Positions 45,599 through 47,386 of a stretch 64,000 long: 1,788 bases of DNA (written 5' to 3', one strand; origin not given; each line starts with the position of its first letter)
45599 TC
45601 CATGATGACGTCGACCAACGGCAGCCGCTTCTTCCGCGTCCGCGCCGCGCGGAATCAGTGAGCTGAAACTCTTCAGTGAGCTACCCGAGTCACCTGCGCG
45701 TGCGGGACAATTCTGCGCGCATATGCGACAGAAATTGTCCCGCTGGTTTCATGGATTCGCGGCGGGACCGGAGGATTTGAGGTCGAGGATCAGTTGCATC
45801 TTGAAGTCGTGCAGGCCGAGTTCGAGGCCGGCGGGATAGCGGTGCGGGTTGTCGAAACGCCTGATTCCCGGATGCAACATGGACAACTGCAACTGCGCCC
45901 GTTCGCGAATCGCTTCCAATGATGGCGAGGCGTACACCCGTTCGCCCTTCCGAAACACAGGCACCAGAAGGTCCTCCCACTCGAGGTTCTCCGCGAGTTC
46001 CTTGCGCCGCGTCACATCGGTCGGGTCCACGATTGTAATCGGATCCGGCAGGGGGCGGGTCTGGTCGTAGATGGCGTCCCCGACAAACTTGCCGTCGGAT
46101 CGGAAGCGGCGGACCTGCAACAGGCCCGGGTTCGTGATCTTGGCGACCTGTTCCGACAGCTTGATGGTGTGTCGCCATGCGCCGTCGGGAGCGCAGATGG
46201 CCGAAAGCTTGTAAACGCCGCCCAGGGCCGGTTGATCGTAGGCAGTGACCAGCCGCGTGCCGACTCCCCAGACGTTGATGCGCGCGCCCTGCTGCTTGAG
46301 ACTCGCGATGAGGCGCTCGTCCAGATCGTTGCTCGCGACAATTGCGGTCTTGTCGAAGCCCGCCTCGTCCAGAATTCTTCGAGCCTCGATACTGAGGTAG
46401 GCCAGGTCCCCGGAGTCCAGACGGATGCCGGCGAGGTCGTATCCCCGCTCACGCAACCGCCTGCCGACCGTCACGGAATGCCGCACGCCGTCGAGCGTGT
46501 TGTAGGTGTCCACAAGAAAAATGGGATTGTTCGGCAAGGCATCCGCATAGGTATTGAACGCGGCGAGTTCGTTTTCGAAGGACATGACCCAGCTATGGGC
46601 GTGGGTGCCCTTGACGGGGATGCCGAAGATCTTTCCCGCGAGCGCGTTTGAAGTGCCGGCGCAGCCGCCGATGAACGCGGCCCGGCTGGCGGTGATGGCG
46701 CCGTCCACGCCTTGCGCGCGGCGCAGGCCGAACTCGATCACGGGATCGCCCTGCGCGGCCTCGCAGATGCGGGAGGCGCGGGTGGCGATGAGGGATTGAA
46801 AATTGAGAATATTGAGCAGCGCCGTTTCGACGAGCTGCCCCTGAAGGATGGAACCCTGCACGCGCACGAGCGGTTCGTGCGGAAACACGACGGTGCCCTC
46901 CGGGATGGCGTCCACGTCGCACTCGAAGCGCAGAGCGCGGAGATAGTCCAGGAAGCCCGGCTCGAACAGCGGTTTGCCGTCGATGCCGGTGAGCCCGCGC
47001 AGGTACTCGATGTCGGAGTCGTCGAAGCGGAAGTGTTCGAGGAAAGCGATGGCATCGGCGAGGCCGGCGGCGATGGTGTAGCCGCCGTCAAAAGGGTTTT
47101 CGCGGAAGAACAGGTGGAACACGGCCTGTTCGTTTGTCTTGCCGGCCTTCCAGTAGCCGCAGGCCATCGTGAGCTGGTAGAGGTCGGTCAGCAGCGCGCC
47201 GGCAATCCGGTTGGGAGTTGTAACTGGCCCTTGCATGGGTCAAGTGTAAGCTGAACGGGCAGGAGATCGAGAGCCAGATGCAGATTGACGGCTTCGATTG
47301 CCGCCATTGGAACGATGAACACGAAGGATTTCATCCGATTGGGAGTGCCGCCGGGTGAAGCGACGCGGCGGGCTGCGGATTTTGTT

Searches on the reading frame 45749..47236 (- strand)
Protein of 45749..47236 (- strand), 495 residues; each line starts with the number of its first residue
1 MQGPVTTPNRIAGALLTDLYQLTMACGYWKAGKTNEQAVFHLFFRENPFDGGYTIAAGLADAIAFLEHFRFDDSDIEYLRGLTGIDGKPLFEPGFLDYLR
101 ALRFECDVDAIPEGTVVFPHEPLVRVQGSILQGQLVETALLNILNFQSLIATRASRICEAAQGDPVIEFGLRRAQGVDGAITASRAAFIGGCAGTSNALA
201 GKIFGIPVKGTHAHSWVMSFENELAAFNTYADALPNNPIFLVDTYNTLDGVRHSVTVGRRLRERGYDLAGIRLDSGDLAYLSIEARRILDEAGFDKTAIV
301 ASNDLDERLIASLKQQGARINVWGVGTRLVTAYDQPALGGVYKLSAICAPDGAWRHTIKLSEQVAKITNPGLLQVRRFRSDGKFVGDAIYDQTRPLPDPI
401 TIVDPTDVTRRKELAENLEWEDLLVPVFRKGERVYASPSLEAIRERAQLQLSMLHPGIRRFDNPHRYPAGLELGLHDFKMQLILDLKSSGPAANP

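Call 83: search_protein_families(library=pfam, proteins=[window:45749-47236:-], max_evalue=0.00001)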
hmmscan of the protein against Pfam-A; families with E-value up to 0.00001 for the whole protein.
window:45749-47236:- (495 aa): 4 families
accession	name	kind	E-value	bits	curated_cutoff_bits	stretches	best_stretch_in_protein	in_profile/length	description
PF17767.7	NAPRTase_N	-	1.4e-39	135.7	32.6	1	15-145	1-125/125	Nicotinate phosphoribosyltransferase (NAPRTase) N-terminal domain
PF17956.6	NAPRTase_C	-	5.1e-19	69.2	23.3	1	376-479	6-111/111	Nicotinate phosphoribosyltransferase C-terminal domain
PF02749.22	QRPTase_N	-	2.3e-07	31.3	27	0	103-146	38-80/82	Quinolinate phosphoribosyl transferase, N-terminal domain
PF04095.22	NAPRTase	-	2.5e-07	31.1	20.8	1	167-348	4-197/239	Nicotinate phosphoribosyltransferase (NAPRTase) family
